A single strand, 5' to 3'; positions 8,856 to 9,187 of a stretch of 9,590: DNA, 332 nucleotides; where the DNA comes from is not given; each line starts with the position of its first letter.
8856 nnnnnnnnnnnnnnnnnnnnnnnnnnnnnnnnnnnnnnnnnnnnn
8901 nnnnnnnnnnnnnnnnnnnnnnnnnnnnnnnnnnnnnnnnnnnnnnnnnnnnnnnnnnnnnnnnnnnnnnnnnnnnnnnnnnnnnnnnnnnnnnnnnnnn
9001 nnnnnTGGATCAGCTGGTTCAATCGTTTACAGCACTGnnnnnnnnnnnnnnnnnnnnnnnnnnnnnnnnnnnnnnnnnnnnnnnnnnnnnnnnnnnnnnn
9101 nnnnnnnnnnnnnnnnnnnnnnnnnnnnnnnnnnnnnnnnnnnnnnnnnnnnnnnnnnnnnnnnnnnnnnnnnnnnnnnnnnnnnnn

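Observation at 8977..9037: Repeat 2 ends in C instead of G, a likely off-canonical spacer acquisition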

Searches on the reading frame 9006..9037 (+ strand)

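Call 21: find_related_loci(query=L002:2241-3095:+, collection=genome_contigs, flank=1500)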
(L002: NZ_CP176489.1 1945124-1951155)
Query L002:2241-3095:+ (285 aa) in genome_contigs; peptide patterns used: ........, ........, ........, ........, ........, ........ (x = any residue, [..] = any of these).
80 stretches matched a pattern, but none encodes a relative of the query by tblastn (E <= 1e-3).

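Call 24: find_homologous_proteins(query=L002:2241-3095:+, max_evalue=1e-30)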
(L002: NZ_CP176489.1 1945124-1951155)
Query L002:2241-3095:+ (285 aa): 24 proteins with E <= 1e-30 among 883 candidates.
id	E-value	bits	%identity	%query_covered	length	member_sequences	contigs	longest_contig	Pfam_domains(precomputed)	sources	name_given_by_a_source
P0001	2.6e-187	639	100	100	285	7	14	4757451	PF05929.17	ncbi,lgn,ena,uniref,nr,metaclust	ncbi:GPO family capsid scaffolding protein [Escherichia coli]|uniref:GPO family capsid scaffolding p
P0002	2.0e-134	466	73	100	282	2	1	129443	PF05929.17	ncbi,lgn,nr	ncbi:TPA: GPO family capsid scaffolding protein [Salmonella enterica subsp. salamae serovar 16:m,t:e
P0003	4.5e-126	438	69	100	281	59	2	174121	PF05929.17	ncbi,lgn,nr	ncbi:phage capsid protein [Salmonella enterica subsp. enterica]|nr:phage capsid protein [Salmonella 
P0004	1.5e-122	427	68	100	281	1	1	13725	PF05929.17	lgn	-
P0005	5.6e-120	418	66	100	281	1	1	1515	PF05929.17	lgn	-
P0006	3.8e-117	409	63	100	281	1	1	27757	PF05929.17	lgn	-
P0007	5.5e-54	202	44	97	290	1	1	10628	PF05929.17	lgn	-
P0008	7.6e-53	198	41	98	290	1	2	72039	PF05929.17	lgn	-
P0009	2.0e-52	197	42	96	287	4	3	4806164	PF05929.17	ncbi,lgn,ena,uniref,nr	ncbi:phage capsid protein [Citrobacter sp. S39]|uniref:GPO family capsid scaffolding protein n=1 Tax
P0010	6.5e-52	195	40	100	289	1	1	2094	PF05929.17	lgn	-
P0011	2.3e-51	193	40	98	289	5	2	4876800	PF05929.17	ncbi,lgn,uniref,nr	ncbi:Phage capsid scaffolding protein (GPO) serine peptidase [Cedecea davisae]|uniref:Phage capsid s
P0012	4.6e-50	189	40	100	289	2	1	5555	PF05929.17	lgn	-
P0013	9.3e-50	188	42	98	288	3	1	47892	PF05929.17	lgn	-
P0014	2.4e-49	187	48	74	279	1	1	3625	PF05929.17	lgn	-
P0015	4.5e-49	186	39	98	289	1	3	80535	PF05929.17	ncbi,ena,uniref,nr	ncbi:GPO family capsid scaffolding protein [Enterobacter asburiae]|uniref:GPO family capsid scaffold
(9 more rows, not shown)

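Call 25: list_cluster_members(proteins=[P0001])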
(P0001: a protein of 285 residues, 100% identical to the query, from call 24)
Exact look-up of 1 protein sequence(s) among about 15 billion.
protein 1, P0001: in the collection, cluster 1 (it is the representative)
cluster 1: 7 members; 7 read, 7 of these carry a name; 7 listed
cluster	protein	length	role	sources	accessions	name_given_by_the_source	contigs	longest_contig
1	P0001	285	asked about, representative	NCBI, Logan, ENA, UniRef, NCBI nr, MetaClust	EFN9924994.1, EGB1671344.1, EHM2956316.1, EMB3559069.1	GPO family capsid scaffolding protein [Escherichia coli] | GPO family capsid scaffolding protein n=2 Tax=Escherichia coli TaxID=562 ... | status=active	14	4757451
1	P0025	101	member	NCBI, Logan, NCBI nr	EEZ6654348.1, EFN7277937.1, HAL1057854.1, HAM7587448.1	hypothetical protein DBT58_003237 [Escherichia coli] | hypothetical protein [Escherichia coli]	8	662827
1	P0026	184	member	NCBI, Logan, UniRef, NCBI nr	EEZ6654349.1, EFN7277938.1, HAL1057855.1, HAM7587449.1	hypothetical protein DBT58_003238 [Escherichia coli] | GPO family capsid scaffolding protein n=1 Tax=Escherichia coli TaxID=562 ... | GPO family capsid scaffolding protein [Escherichia coli]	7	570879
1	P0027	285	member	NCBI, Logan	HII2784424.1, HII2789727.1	TPA: GPO family capsid scaffolding protein [Escherichia coli]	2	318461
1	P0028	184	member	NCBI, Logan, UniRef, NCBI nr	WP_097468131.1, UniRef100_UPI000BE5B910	GPO family capsid scaffolding protein [Escherichia coli] | GPO family capsid scaffolding protein n=1 Tax=Escherichia coli TaxID=562 ...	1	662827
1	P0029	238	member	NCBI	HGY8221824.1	TPA: GPO family capsid scaffolding protein, partial [Escherichia coli]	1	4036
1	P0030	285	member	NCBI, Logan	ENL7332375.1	GPO family capsid scaffolding protein [Escherichia albertii]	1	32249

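Call 26: find_encoding_contigs(protein=P0001, flank=1500, max_places=10)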
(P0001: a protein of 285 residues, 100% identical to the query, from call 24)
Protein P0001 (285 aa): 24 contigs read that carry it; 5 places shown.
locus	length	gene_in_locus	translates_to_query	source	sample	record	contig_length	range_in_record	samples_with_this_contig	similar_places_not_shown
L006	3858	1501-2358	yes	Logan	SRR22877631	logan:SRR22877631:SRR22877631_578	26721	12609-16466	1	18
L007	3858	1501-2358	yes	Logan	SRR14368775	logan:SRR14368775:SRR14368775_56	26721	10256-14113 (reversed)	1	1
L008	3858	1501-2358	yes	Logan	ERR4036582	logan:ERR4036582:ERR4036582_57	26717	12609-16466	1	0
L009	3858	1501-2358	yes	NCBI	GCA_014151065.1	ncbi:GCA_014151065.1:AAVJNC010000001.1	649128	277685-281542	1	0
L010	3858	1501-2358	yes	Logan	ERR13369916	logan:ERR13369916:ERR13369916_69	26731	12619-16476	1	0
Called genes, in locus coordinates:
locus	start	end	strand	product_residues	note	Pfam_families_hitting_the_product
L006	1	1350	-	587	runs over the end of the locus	PF06056:Terminase_5, PF03237:Terminase_6N, PF17289:Terminase_6C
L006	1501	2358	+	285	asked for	PF05929:Phage_GPO_N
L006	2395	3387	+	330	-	PF05125:Phage_cap_P2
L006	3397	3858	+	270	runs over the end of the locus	PF05944:Phage_term_smal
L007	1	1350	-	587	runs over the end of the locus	PF06056:Terminase_5, PF03237:Terminase_6N, PF17289:Terminase_6C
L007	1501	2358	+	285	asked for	PF05929:Phage_GPO_N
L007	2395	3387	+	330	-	PF05125:Phage_cap_P2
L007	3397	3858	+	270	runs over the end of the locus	PF05944:Phage_term_smal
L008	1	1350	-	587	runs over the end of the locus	PF06056:Terminase_5, PF03237:Terminase_6N, PF17289:Terminase_6C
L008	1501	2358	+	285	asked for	PF05929:Phage_GPO_N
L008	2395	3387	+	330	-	PF05125:Phage_cap_P2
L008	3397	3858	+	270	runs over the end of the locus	PF05944:Phage_term_smal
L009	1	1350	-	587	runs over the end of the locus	PF06056:Terminase_5, PF03237:Terminase_6N, PF17289:Terminase_6C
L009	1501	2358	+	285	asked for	PF05929:Phage_GPO_N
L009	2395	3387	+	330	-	PF05125:Phage_cap_P2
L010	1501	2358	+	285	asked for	PF05929:Phage_GPO_N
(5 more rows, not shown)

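Call 27: find_encoding_contigs(protein=P0027, flank=1500, max_places=6)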
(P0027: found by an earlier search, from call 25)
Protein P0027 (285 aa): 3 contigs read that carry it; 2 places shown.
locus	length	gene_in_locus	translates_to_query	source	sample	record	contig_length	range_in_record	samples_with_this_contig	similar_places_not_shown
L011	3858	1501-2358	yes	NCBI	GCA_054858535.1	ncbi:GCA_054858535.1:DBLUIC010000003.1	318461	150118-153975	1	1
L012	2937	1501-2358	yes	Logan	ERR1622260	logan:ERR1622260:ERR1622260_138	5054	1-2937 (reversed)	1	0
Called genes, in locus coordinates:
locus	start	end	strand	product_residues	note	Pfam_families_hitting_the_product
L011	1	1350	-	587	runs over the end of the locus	PF06056:Terminase_5, PF03237:Terminase_6N, PF17289:Terminase_6C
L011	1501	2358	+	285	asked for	PF05929:Phage_GPO_N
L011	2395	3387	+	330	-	PF05125:Phage_cap_P2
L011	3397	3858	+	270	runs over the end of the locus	PF05944:Phage_term_smal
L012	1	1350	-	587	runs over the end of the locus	PF06056:Terminase_5, PF03237:Terminase_6N, PF17289:Terminase_6C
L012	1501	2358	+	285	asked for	PF05929:Phage_GPO_N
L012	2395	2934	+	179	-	PF05125:Phage_cap_P2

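Call 28: find_encoding_contigs(protein=P0030, flank=1500, max_places=6)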
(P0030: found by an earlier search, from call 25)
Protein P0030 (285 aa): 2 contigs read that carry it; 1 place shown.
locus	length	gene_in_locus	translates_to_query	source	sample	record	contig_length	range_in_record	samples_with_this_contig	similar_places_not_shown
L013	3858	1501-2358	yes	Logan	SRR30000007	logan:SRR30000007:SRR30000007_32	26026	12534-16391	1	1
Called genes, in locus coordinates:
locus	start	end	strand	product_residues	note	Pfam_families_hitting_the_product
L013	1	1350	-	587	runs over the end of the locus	PF06056:Terminase_5, PF03237:Terminase_6N, PF17289:Terminase_6C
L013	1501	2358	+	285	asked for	PF05929:Phage_GPO_N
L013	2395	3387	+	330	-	PF05125:Phage_cap_P2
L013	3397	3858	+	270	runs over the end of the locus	PF05944:Phage_term_smal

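Call 29: find_encoding_contigs(protein=P0025, flank=1500, max_places=6)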
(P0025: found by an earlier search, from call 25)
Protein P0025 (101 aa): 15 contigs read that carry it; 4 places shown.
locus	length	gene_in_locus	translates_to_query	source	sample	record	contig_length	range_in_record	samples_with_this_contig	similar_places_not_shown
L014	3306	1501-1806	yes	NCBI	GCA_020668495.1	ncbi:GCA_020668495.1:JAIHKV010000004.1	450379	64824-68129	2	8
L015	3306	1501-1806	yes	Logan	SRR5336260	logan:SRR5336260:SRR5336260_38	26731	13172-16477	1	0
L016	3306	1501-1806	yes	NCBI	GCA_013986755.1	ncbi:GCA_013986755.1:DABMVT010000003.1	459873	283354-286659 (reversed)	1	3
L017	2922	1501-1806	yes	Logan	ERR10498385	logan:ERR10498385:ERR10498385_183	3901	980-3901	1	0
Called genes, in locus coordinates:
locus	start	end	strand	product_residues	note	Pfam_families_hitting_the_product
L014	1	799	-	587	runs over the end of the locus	PF06056:Terminase_5, PF03237:Terminase_6N, PF17289:Terminase_6C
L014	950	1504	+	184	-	PF05929:Phage_GPO_N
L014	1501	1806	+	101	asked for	-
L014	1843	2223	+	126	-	PF05125:Phage_cap_P2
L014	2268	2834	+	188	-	PF05125:Phage_cap_P2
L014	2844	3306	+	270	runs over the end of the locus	PF05944:Phage_term_smal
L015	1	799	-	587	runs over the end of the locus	PF06056:Terminase_5, PF03237:Terminase_6N, PF17289:Terminase_6C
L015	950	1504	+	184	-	PF05929:Phage_GPO_N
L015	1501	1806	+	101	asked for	-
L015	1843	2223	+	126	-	PF05125:Phage_cap_P2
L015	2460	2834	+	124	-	PF05125:Phage_cap_P2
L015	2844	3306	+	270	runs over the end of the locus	PF05944:Phage_term_smal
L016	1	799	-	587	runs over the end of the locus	PF06056:Terminase_5, PF03237:Terminase_6N, PF17289:Terminase_6C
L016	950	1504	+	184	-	PF05929:Phage_GPO_N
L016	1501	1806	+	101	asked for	-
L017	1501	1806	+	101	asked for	-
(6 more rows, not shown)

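Call 39: find_encoding_contigs(protein=P0027, flank=10000, max_places=2)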
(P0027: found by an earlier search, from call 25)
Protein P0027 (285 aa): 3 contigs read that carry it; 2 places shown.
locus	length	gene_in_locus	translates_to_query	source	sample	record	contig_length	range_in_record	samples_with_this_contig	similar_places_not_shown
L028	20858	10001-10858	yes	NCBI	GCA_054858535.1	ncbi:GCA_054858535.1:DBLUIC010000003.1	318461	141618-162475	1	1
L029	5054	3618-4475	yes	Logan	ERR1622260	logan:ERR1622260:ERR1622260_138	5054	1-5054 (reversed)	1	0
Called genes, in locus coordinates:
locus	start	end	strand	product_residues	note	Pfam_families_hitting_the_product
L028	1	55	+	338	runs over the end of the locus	PF02086:MethyltransfD12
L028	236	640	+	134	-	-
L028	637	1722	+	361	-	PF00145:DNA_methylase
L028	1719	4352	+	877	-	PF05840:Phage_GPA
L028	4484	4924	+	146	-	PF07410:Phage_Gp111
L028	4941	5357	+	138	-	-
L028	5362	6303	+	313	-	PF26125:AcrVA2-like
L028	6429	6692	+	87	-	-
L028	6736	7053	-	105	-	PF04606:Ogr_Delta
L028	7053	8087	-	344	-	PF04860:Phage_portal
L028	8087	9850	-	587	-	PF06056:Terminase_5, PF03237:Terminase_6N, PF17289:Terminase_6C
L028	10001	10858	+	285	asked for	PF05929:Phage_GPO_N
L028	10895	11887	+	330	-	PF05125:Phage_cap_P2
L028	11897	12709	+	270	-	PF05944:Phage_term_smal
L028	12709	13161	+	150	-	PF05926:Phage_GPL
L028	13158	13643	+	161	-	PF06891:P2_Phage_GpR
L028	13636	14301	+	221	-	-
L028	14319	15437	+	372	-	PF10758:DUF2586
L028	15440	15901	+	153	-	PF10772:Phage_HP1_Orf24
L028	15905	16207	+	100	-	PF04550:Phage_holin_3_2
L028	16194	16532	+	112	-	PF13539:Peptidase_M15_4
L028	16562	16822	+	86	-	PF10963:Phage_TAC_10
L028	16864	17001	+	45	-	PF21830:DUF6890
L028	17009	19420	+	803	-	-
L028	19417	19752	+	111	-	PF10761:DUF2590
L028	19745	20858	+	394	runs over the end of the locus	PF04865:Baseplate_J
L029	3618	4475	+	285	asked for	PF05929:Phage_GPO_N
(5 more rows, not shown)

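Call 40: find_encoding_contigs(protein=L028:19417-19749:+, flank=10000, max_places=10)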
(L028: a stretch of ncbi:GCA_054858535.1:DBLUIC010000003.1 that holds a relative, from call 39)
Protein L028:19417-19749:+ (111 aa): 8 contigs read that carry it; 6 places shown.
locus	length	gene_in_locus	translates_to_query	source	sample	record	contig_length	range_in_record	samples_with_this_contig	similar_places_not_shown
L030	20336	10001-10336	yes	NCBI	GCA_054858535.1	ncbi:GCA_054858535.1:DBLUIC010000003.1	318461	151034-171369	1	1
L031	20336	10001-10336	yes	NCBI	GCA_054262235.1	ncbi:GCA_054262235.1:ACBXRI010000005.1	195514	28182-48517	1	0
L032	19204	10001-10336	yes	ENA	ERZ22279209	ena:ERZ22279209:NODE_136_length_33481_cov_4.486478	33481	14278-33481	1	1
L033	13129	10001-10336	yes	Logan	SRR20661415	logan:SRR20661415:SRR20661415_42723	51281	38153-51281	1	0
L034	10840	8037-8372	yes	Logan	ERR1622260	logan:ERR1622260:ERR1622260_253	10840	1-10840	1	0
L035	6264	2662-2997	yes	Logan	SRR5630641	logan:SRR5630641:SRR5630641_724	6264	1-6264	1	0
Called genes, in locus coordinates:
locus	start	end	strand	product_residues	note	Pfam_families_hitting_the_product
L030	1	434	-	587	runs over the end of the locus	PF06056:Terminase_5, PF03237:Terminase_6N, PF17289:Terminase_6C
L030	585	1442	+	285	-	PF05929:Phage_GPO_N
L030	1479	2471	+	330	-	PF05125:Phage_cap_P2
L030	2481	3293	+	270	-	PF05944:Phage_term_smal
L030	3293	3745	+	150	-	PF05926:Phage_GPL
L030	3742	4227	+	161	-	PF06891:P2_Phage_GpR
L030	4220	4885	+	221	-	-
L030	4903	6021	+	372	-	PF10758:DUF2586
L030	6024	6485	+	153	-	PF10772:Phage_HP1_Orf24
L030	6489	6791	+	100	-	PF04550:Phage_holin_3_2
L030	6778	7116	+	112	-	PF13539:Peptidase_M15_4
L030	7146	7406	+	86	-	PF10963:Phage_TAC_10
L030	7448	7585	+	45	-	PF21830:DUF6890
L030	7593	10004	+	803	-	-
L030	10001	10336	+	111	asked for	PF10761:DUF2590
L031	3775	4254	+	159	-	PF06891:P2_Phage_GpR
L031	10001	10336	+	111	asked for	PF10761:DUF2590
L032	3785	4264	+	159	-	PF06891:P2_Phage_GpR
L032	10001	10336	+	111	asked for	PF10761:DUF2590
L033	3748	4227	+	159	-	PF06891:P2_Phage_GpR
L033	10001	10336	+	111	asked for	PF10761:DUF2590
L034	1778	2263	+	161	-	PF06891:P2_Phage_GpR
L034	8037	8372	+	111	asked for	PF10761:DUF2590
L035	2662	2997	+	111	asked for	PF10761:DUF2590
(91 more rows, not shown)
